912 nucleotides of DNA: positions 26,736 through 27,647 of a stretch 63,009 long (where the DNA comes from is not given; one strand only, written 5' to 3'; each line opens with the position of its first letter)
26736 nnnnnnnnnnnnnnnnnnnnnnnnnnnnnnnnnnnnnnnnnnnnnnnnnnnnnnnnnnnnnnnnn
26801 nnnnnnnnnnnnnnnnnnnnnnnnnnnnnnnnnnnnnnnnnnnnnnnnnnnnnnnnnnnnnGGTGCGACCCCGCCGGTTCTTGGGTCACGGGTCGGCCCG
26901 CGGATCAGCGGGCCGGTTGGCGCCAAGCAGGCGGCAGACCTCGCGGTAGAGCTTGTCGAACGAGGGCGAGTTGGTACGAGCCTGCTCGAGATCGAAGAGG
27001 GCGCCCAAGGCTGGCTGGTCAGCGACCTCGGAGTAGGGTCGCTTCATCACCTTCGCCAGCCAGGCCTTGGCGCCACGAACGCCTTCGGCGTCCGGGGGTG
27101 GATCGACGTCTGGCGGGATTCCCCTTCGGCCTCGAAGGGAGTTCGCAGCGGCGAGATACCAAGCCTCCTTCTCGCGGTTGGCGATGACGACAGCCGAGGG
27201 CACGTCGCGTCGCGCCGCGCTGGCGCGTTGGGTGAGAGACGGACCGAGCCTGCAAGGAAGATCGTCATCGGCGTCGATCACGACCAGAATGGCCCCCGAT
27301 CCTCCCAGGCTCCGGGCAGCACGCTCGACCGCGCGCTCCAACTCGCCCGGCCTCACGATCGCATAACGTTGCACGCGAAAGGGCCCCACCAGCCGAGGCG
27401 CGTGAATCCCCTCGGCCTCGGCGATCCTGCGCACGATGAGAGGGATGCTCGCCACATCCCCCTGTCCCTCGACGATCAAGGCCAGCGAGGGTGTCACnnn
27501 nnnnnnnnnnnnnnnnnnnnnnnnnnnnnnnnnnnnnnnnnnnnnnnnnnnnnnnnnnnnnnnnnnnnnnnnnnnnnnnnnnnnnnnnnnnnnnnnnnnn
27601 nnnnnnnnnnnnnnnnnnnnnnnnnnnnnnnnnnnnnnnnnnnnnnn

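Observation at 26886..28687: Two-gene ABC-ATPase + DUF4276 (Toprim-like) cassette: possible split OLD/PARIS-type defence module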

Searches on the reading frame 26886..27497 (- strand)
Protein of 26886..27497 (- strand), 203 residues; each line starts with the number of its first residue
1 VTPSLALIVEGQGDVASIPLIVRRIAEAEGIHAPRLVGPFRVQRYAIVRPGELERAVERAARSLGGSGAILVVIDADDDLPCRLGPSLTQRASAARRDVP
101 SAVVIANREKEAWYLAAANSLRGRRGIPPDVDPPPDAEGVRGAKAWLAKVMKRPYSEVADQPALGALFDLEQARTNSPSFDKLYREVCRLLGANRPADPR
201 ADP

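Call 3: search_protein_families(library=pfam, proteins=[window:26886-27497:-], max_evalue=0.1)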
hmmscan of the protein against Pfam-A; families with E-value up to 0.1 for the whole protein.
window:26886-27497:- (203 aa): 1 family
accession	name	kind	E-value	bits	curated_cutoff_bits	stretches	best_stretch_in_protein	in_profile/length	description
PF14103.11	DUF4276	-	3.2e-08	34.5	30.2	1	9-185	1-189/192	Domain of unknown function (DUF4276)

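Call 4: search_protein_families(library=padloc, proteins=[window:26886-27497:-], max_evalue=0.1)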
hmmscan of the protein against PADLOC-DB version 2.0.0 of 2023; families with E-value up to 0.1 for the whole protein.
window:26886-27497:- (203 aa): 11 families
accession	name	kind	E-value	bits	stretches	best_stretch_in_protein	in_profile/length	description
PDLC04196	HEC-01B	-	2.2e-66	221.6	1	1-193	1-194/197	-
PDLC04200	HEC-01B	-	4.7e-49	165.1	1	4-196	5-211/218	-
PDLC04205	HEC-01B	-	5.3e-07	27.6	1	61-121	70-130/213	-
PDLC04143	HEC-01A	-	6.3e-07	27.2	1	52-118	41-108/190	-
PDLC04203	HEC-01B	-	4.5e-06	24.9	1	67-121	74-128/176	-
PDLC04198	HEC-01B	-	1.2e-05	23.1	0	171-191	186-206/211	-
PDLC04210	HEC-01B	-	3.3e-05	21.8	1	5-189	6-207/217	-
PDLC04206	HEC-01B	-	0.00017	19.5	1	67-120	77-130/219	-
PDLC04194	HEC-01B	-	0.0035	15.1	1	69-153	59-139/204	-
PDLC04191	HEC-01B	-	0.0057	14.7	1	67-122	63-112/192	-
PDLC04197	HEC-01B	-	0.0067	14.1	1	55-121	41-103/192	-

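Call 5: search_protein_families(library=ncbifam, proteins=[window:26886-27497:-], max_evalue=0.1)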
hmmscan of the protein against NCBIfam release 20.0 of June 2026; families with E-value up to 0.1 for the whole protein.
window:26886-27497:- (203 aa): 0 families

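Call 14: find_homologous_proteins(query=window:26886-27497:-, max_evalue=0.001)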
Query window:26886-27497:- (203 aa): 124 proteins with E <= 0.001 among 1684 candidates; the best 120 are listed.
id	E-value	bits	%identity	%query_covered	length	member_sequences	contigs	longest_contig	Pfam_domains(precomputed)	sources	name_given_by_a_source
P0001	6.5e-125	433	100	100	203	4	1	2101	PF14103.12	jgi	-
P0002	2.8e-82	293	73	94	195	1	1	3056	PF14103.12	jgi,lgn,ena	-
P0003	5.0e-82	293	73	94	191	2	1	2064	PF14103.12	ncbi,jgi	-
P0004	5.2e-82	293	74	93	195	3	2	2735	PF14103.12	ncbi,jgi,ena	-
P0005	2.1e-81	291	75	93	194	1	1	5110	PF14103.12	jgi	jgi:hypothetical protein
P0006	1.7e-80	288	71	95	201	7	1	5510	PF14103.12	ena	-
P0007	4.4e-78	280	70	92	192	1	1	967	PF14103.12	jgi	jgi:hypothetical protein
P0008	7.9e-78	279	69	94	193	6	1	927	PF14103.12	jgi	jgi:hypothetical protein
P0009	2.8e-77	277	69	95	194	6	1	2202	PF14103.12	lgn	-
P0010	3.7e-76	273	69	95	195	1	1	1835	PF14103.12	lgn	-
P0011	2.5e-75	271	73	93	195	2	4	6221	PF14103.12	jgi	jgi:hypothetical protein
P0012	6.8e-75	269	69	94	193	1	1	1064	PF14103.12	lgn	-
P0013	1.2e-74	269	70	92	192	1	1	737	PF14103.12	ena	-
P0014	1.5e-73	265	67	93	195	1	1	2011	PF14103.12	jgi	jgi:hypothetical protein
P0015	3.5e-73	264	70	94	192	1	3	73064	PF14103.12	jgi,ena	-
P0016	3.0e-72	261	65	97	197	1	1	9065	PF14103.12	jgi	jgi:hypothetical protein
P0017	1.7e-69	252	63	94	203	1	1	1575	PF14103.12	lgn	-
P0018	2.2e-69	251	64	94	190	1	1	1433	PF14103.12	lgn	-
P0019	6.8e-68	246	65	94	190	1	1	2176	PF14103.12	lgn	-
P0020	2.3e-67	245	63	94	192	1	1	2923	PF14103.12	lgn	-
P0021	3.4e-67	244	61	96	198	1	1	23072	PF14103.12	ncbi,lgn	-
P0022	8.9e-66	240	61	93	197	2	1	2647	PF14103.12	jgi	jgi:hypothetical protein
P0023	1.7e-65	239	62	94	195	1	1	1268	PF14103.12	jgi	jgi:hypothetical protein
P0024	3.8e-65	237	63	93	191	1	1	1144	PF14103.12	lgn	-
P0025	4.8e-65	237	64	90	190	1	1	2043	PF14103.12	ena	-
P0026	4.9e-65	237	62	93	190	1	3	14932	PF14103.12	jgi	jgi:hypothetical protein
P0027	5.3e-65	237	67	93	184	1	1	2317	PF14103.12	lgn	-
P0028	8.8e-65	236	63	94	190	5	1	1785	PF14103.12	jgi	-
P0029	9.9e-65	236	62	89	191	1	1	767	PF14103.12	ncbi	-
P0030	1.5e-64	235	62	92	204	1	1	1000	PF14103.12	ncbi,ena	-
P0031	1.7e-64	235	59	95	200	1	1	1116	PF14103.12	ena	-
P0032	2.4e-63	232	58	98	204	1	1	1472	PF14103.12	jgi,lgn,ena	-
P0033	1.3e-62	229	59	93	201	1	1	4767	PF14103.12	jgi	jgi:hypothetical protein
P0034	3.3e-62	228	73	74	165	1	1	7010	PF14103.12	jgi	jgi:hypothetical protein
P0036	6.8e-62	227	62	91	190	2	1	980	PF14103.12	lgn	-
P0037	2.0e-61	225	59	93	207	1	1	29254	PF14103.12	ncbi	-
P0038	2.5e-61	225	59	92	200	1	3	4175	PF14103.12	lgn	-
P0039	4.2e-61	224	59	94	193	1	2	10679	PF14103.12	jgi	jgi:hypothetical protein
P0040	9.6e-61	223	62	96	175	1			PF14103.12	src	-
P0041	5.0e-59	218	58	93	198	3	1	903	PF14103.12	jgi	jgi:hypothetical protein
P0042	4.3e-58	214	59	94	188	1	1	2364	PF14103.12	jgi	jgi:hypothetical protein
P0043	7.7e-58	214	58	94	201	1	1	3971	PF14103.12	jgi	jgi:hypothetical protein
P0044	2.0e-57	212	58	91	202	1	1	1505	PF14103.12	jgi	jgi:hypothetical protein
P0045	2.0e-56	209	55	96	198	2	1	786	PF14103.12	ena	-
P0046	2.5e-56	209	57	93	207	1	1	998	PF14103.12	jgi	jgi:hypothetical protein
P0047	7.5e-55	204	55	94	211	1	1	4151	PF14103.12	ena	-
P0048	1.2e-54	203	54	94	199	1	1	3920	PF14103.12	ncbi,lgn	-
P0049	2.9e-54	202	55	95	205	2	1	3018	PF14103.12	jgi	jgi:hypothetical protein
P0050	1.0e-53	200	52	96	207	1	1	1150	PF14103.12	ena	-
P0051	2.0e-53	199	54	94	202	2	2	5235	PF14103.12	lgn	-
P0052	5.1e-53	198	56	97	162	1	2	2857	PF14103.12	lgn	-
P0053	2.8e-52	195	52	95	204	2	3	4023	PF14103.12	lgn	-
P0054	3.1e-52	195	52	96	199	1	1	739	PF14103.12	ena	-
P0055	3.2e-52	195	53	94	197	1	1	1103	PF14103.12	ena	-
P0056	2.9e-51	192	54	94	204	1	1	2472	PF14103.12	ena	-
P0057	4.4e-51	192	52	96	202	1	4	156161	PF14103.12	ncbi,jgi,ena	jgi:hypothetical protein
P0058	4.5e-51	192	52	95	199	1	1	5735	PF14103.12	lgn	-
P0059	7.0e-51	191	50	94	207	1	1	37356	PF14103.12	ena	-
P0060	1.1e-50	190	52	94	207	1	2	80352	PF14103.12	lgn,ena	-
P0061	1.2e-50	190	51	96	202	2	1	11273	PF14103.12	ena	-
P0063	4.1e-50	188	51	94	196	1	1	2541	PF14103.12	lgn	-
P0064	4.6e-50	188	52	94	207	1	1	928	PF14103.12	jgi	jgi:hypothetical protein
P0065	5.8e-50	188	54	91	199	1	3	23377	PF14103.12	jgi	jgi:hypothetical protein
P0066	9.3e-50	187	53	95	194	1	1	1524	PF14103.12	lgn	-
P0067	1.4e-49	187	52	92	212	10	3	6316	PF14103.12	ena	-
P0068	1.5e-49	187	55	92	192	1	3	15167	PF14103.12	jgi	jgi:hypothetical protein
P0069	1.9e-49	186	52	95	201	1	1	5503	PF14103.12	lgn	-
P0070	2.8e-49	186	52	97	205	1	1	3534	PF14103.12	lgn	-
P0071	6.7e-49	184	52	95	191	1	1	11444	PF14103.12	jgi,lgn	jgi:hypothetical protein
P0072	6.7e-49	184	52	95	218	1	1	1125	PF14103.12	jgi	-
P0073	8.8e-49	184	50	97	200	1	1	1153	PF14103.12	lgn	-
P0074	9.4e-49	184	52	92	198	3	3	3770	PF14103.12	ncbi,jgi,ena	jgi:hypothetical protein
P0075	1.5e-48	183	49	94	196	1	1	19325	PF14103.12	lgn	-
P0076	1.6e-48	183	49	92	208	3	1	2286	PF14103.12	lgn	-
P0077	2.2e-48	183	53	92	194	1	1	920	PF14103.12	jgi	jgi:hypothetical protein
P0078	3.2e-48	182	52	92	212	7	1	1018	PF14103.12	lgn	-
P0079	4.6e-48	182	53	93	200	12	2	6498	PF14103.12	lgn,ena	-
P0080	4.6e-48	182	52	93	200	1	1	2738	PF14103.12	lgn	-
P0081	6.1e-48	181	54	93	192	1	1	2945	PF14103.12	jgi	jgi:hypothetical protein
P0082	1.7e-47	180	64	69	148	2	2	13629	PF14103.12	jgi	-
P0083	1.7e-47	180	70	63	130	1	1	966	PF14103.12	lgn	-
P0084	2.3e-47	179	50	95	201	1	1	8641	PF14103.12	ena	-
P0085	2.4e-47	179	50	95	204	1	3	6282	PF14103.12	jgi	jgi:hypothetical protein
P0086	4.2e-47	179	49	93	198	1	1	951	PF14103.12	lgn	-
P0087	1.3e-46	177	52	96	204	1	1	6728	PF14103.12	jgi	jgi:hypothetical protein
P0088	1.7e-46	177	53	93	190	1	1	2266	PF14103.12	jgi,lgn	jgi:hypothetical protein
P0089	4.7e-46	175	51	96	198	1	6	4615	PF14103.12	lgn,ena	-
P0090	2.9e-45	173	55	77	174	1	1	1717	PF14103.12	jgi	jgi:hypothetical protein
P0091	8.1e-45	171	50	93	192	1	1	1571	PF14103.12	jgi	jgi:hypothetical protein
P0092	1.8e-44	170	49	96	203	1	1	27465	PF14103.12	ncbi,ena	-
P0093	4.6e-44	169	48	93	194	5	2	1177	PF14103.12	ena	-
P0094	5.0e-44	169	49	87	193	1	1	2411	PF14103.12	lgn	-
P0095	5.4e-44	168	52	93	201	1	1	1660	PF14103.12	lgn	-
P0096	1.0e-43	167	48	94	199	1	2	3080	PF14103.12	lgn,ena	-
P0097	1.6e-43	167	48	94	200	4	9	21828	PF14103.12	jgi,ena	jgi:hypothetical protein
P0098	5.1e-43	165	48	92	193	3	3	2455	PF14103.12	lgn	-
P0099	5.1e-43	165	49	90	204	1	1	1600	PF14103.12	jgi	-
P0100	6.7e-43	165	50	95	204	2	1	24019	PF14103.12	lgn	-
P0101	2.9e-42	163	50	84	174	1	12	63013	PF14103.12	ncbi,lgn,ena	-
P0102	7.7e-42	161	47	94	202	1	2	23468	PF14103.12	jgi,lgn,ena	-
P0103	2.2e-41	160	45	94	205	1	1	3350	PF14103.12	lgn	-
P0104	2.4e-41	160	48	92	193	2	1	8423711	PF14103.12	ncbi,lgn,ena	-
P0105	2.5e-41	160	47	97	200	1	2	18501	PF14103.12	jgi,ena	-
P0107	8.3e-40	155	47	92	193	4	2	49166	PF14103.12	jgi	jgi:hypothetical protein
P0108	8.0e-39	152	47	94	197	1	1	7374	PF14103.12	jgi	jgi:hypothetical protein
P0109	9.0e-39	151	46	92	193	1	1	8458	PF14103.12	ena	-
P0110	6.1e-38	149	45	94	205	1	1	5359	PF14103.12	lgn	-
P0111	1.6e-37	147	49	86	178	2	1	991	PF14103.12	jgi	jgi:hypothetical protein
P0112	2.5e-37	147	43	92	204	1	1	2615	PF14103.12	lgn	-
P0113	3.3e-37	146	47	92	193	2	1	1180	PF14103.12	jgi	jgi:hypothetical protein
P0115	1.9e-36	144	50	89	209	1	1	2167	PF14103.12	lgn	-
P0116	1.6e-35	141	50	89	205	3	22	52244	PF14103.12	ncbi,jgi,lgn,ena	-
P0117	5.1e-35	139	43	92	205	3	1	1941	PF14103.12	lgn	-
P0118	1.2e-33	135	49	89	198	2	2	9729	PF14103.12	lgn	-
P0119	7.7e-30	122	45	71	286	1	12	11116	PF14103.12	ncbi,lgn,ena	-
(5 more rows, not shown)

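Call 19: find_related_loci(query=A1, collection=genome_contigs, flank=10000)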
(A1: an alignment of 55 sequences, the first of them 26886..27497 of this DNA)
Query A1 (203 aa) in genome_contigs; peptide patterns used: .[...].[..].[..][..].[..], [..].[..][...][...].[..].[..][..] (x = any residue, [..] = any of these).
600 stretches matched a pattern (row limit reached: there are more); 466 encode a relative of the query (tblastn E <= 1e-3); the best 80 are kept; 80 distinct loci.
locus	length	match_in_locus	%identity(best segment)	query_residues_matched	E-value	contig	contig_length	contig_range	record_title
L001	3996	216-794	53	1-191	1e-58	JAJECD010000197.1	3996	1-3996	MAG: Candidatus Poribacteria bacterium isolate jk18x9bins.85 k141_542420, whole genome shotgun sequence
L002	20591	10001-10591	53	1-195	6e-58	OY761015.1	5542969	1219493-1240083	MAG: Candidatus Poribacteria bacterium isolate b26c8cc1-2726-459c-8d02-9adedbaa8fd6 genome assembly, chromosome: 2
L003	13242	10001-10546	57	4-187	1e-57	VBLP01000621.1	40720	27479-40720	MAG: Deltaproteobacteria bacterium isolate DP_38 14_0903_13_30cm_scaffold_5173016_e:9768, whole genome shotgun sequence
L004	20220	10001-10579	53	1-191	6e-57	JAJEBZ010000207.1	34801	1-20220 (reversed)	MAG: Candidatus Poribacteria bacterium isolate jk18x9bins.65 k141_309242, whole genome shotgun sequence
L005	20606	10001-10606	51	1-199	9e-57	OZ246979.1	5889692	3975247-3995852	MAG: Candidatus Poribacteria bacterium isolate b1f05427-043e-45ba-8b49-4d0e3d1ba290 genome assembly, chromosome: 1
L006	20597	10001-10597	51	1-197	2e-56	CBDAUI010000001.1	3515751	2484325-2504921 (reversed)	MAG: Candidatus Poribacteria bacterium isolate ebb03bee-5bc3-4167-9627-03da9fd662bd genome assembly, contig: contig_1, w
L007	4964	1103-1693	52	1-195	2e-56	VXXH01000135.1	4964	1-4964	MAG: Candidatus Poribacteria bacterium isolate SB0668_bin_37 NODE_7655_length_4964_cov_9.573233, whole genome shotgun se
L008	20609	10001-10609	49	1-201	5e-56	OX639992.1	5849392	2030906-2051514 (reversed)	MAG: uncultured Poribacteria bacterium isolate 2342930e-25dc-453b-b24c-d77caf5257d8 genome assembly, chromosome: 1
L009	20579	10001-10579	50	1-191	8e-56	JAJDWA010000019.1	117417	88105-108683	MAG: Candidatus Poribacteria bacterium isolate jk18x22bins.76 k141_476241, whole genome shotgun sequence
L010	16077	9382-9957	52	1-191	6e-56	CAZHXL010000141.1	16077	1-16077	MAG TPA_asm: uncultured Clostridia bacterium isolate SRP178908_co1_55 genome assembly, contig: NODE_2386_length_16077_co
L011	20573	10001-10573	51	4-192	8e-56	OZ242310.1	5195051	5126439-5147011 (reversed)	MAG: Candidatus Poribacteria bacterium isolate 20da2b61-0884-4a9e-940d-2acfcc06f24a genome assembly, chromosome: 1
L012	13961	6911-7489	51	5-194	2e-55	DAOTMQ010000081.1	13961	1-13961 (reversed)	MAG TPA_asm: Kiritimatiellia bacterium isolate AMR_MDS_2917 NODE_4818_length_13961_cov_12.134187, whole genome shotgun s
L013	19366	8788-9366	52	1-191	3e-55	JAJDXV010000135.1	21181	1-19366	MAG: Candidatus Poribacteria bacterium isolate jk18x27bins.53 k141_476291, whole genome shotgun sequence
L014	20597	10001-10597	50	1-197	3e-55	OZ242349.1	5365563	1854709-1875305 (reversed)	MAG: Candidatus Poribacteria bacterium isolate e367748c-ea16-458c-b08a-e5b385d280ea genome assembly, chromosome: 1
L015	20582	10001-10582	52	2-192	5e-55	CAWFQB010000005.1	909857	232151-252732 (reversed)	MAG: uncultured Chthonomonadaceae bacterium isolate MFD04580.bin.2.50 genome assembly, contig: contig_14444, whole genom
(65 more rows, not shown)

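Call 21: predict_structure(alignment_id=A1)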
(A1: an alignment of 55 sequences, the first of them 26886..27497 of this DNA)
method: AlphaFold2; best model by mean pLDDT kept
length: 203 residues; sequences in the alignment: 55
mean_pLDDT: 95.6   pTM: 0.90
mean pLDDT of the five models: 95.6, 95.5, 95.5, 95.0, 94.8
residues with pLDDT >= 90: 187; 70-90: 13; 50-70: 3; < 50: 0
segments of 3 or more residues with pLDDT < 50: none
pLDDT, mean of each block of 10 residues (from residue 1): 96 97 98 97 95 98 97 94 95 98 97 98 98 96 97 97 98 98 98 82 58
secondary structure, 60 per line:
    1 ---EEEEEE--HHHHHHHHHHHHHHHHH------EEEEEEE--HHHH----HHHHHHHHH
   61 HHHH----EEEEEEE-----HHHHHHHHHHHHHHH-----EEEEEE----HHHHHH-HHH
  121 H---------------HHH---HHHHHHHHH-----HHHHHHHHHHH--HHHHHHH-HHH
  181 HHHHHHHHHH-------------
elements in order: E4-9 H12-28 E35-41 H44-47 H52-64 E69-75 H81-95 E101-106 H111-116 H118-121 H143-151 H157-167 H170-176 H178-190

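Call 24: search_solved_structures(query=A1, max_evalue=10, show_alignments=2)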
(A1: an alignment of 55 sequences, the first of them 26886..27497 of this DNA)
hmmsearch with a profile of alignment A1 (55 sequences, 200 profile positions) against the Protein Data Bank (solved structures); distinct sequences matched with E-value up to 10: 0.

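Call 25: fold_search(model_id=the predicted structure, library=pdb)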
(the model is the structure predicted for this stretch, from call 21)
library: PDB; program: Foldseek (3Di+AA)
matches with E <= 10: 1300; with E <= 0.001: 0
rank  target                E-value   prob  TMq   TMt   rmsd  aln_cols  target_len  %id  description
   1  1t13_D                1.2e-02  0.99  0.39  0.51   8.1       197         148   13  Crystal Structure Of Lumazine Synthase From Brucella Abortus Bound To 5-nitro-6-(D-ribitylamino)-2,4(1H,3H) pyrimidine (released 2005-04-19)
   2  3gdw_B                1.3e-02  0.92  0.28  0.37   7.0       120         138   12  Crystal structure of sigma-54 interaction domain protein from Enterococcus faecalis (released 2009-03-10)
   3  6jd9                  1.4e-02  0.75  0.32  0.25  11.0       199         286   14  Proteus mirabilis lipase mutant - I118V/E130G (released 2019-07-24)
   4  1xn1_J                1.6e-02  0.98  0.39  0.51   8.1       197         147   13  Crystal Structure Of Lumazine Synthase From Brucella Abortus (Orthorhombic Form At 3.05 Angstroms) (released 2005-09-27)
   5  1xn1_C                1.6e-02  0.97  0.38  0.50   8.0       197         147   12  Crystal Structure Of Lumazine Synthase From Brucella Abortus (Orthorhombic Form At 3.05 Angstroms) (released 2005-09-27)
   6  9ix7_B                1.6e-02  0.77  0.31  0.15  10.7       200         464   13  Crystal structure of homolog of dihydroxyacid dehydratase(AstD) from Aspergillus terreus (released 2025-07-09)
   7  5xx1_A                1.8e-02  0.47  0.24  0.10  11.6       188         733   13  Crystal structure of Arginine decarboxylase (AdiA) from Salmonella typhimurium (released 2018-05-16)
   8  6njv                  1.9e-02  0.69  0.33  0.32  11.6       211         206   12  C-terminal region of the Xanthomonas campestris pv. campestris OLD protein phased with iodine (released 2019-08-07)
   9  5xx1_B                1.9e-02  0.47  0.24  0.10  11.6       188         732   13  Crystal structure of Arginine decarboxylase (AdiA) from Salmonella typhimurium (released 2018-05-16)
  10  5xx1_J                2.0e-02  0.44  0.24  0.10  11.6       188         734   13  Crystal structure of Arginine decarboxylase (AdiA) from Salmonella typhimurium (released 2018-05-16)
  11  5xx1_F                2.3e-02  0.44  0.24  0.10  11.6       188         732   13  Crystal structure of Arginine decarboxylase (AdiA) from Salmonella typhimurium (released 2018-05-16)
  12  5xx1_G                2.3e-02  0.44  0.24  0.10  11.6       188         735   13  Crystal structure of Arginine decarboxylase (AdiA) from Salmonella typhimurium (released 2018-05-16)
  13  5xx1_D                2.4e-02  0.47  0.25  0.10  11.6       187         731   12  Crystal structure of Arginine decarboxylase (AdiA) from Salmonella typhimurium (released 2018-05-16)
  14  5xx1_I                2.4e-02  0.44  0.24  0.10  11.6       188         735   13  Crystal structure of Arginine decarboxylase (AdiA) from Salmonella typhimurium (released 2018-05-16)
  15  1tq8_A                2.5e-02  0.85  0.22  0.32   6.2       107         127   14  Crystal Structure of protein Rv1636 from Mycobacterium tuberculosis H37Rv (released 2004-06-29)
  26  6nk8_A                3.8e-02  0.77  0.42  0.43   7.8       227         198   13  C-terminal region of the Burkholderia pseudomallei OLD protein (released 2019-08-07)
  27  6njw                  4.1e-02  0.54  0.33  0.32  12.2       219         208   12  C-terminal region of the Xanthomonas campestris pv. campestris OLD protein phased with platinum (released 2019-08-07)
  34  6njx                  5.1e-02  0.72  0.42  0.42   7.4       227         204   11  C-terminal region of the Xanthomonas campestris pv. campestris OLD protein phased with mercury (released 2019-08-07)
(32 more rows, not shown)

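Call 27: search_protein_families(library=pfam, alignment_id=A1, max_evalue=10)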
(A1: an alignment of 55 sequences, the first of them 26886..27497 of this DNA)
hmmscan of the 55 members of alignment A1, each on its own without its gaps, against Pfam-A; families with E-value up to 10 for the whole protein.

A. member 1, window:26886-27497:- (203 aa): 2 families
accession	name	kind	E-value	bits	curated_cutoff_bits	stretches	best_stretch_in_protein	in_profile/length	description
PF14103.11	DUF4276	-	3.2e-08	34.5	30.2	1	9-185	1-189/192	Domain of unknown function (DUF4276)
PF11536.14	DUF3226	-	0.2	11.9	27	1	7-83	4-73/208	Protein of unknown function (DUF3226)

B. families by the number of members that match (of 55 scanned): 17 families
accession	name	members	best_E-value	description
PF14103.11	DUF4276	55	2.2e-15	Domain of unknown function (DUF4276)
PF14509.12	GH97_C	7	0.017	Glycosyl-hydrolase 97 C-terminal, oligomerisation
PF00535.33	Glycos_transf_2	6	0.0011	Glycosyl transferase family 2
PF13707.11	RloB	6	0.039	RloB-like protein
PF14581.11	SseB_C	3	0.055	SseB protein C-terminal domain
PF08448.16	PAS_4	2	0.012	PAS fold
PF22181.1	TarS_linker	2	0.023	Glycosyl transferase TarS linker domain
PF13796.11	Sensor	2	0.045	Putative sensor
PF00582.32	Usp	2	0.071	Universal stress protein family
PF11536.14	DUF3226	2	0.1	Protein of unknown function (DUF3226)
PF11662.13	DUF3263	2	0.22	Protein of unknown function (DUF3263)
PF20055.5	DUF6454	1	0.025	Family of unknown function (DUF6454)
PF23485.1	YBR230W-A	1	0.036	YBR230W-A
PF18304.6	SabA_adhesion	1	0.15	SabA N-terminal extracellular adhesion domain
PF05729.18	NACHT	1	0.16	NACHT domain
PF20469.4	OLD-like_TOPRIM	1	0.24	Overcoming lysogenization defect protein-like, TOPRIM domain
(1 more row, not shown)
